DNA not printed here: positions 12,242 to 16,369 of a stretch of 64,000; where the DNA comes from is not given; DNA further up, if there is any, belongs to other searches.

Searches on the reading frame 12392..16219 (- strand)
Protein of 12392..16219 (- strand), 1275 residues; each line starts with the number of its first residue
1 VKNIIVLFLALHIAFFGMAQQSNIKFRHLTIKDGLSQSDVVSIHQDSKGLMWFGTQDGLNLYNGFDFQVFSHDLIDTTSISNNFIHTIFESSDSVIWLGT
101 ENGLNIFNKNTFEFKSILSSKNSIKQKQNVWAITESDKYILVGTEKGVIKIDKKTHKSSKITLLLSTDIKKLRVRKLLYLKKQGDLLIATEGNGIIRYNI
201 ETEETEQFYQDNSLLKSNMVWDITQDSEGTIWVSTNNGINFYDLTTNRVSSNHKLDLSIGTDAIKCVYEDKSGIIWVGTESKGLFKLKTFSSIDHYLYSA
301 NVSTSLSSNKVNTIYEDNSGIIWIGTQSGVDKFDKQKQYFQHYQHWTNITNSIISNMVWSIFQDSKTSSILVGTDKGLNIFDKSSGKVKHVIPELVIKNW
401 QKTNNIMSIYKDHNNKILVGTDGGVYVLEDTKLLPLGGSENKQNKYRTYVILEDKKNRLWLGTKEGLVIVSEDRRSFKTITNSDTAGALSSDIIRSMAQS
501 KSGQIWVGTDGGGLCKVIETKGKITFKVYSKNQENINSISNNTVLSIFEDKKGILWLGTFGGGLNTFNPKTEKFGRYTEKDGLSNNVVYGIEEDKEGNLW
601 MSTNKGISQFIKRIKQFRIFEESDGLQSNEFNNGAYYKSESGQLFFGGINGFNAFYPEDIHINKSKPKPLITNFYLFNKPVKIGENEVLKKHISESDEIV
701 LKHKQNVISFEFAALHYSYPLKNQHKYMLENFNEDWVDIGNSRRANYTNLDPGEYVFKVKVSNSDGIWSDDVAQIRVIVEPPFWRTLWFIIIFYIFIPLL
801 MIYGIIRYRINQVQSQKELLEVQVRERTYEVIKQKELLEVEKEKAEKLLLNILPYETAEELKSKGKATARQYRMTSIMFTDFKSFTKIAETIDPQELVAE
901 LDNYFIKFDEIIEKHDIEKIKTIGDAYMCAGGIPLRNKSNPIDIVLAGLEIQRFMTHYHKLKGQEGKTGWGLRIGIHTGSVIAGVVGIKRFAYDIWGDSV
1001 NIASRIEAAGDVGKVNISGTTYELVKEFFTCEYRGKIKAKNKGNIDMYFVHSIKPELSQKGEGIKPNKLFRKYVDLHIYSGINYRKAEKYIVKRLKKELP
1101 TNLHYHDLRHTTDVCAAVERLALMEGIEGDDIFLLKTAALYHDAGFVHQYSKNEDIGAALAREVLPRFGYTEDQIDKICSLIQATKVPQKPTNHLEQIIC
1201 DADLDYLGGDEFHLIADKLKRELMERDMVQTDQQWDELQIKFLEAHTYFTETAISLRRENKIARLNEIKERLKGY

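Call 24: search_protein_families(library=pfam, proteins=[window:12392-16219:-], max_evalue=0.0001)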
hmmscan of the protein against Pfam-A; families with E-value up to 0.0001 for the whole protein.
window:12392-16219:- (1275 aa): 6 families
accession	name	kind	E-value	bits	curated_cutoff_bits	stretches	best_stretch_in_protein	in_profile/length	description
PF07494.17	Reg_prop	-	2e-55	178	20.4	1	305-327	1-23/24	Two component regulator propeller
PF00211.25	Guanylate_cyc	-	8e-50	169.4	21.9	1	869-1051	3-182/183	Adenylate and Guanylate cyclase catalytic domain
PF07495.19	Y_Y_Y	-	1.7e-18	66.7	26.6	1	717-779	2-64/65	Y_Y_Y domain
PF23748.1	Beta-prop_LRRK2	-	1.7e-06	27.8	26.9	0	271-411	25-167/359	LRRK2 beta propeller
PF08450.18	SGL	-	1.1e-05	25.6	26.3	0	182-237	49-105/246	SMP-30/Gluconolactonase/LRE-like region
PF01966.28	HD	-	2.3e-05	25.1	22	1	1109-1203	3-111/116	HD domain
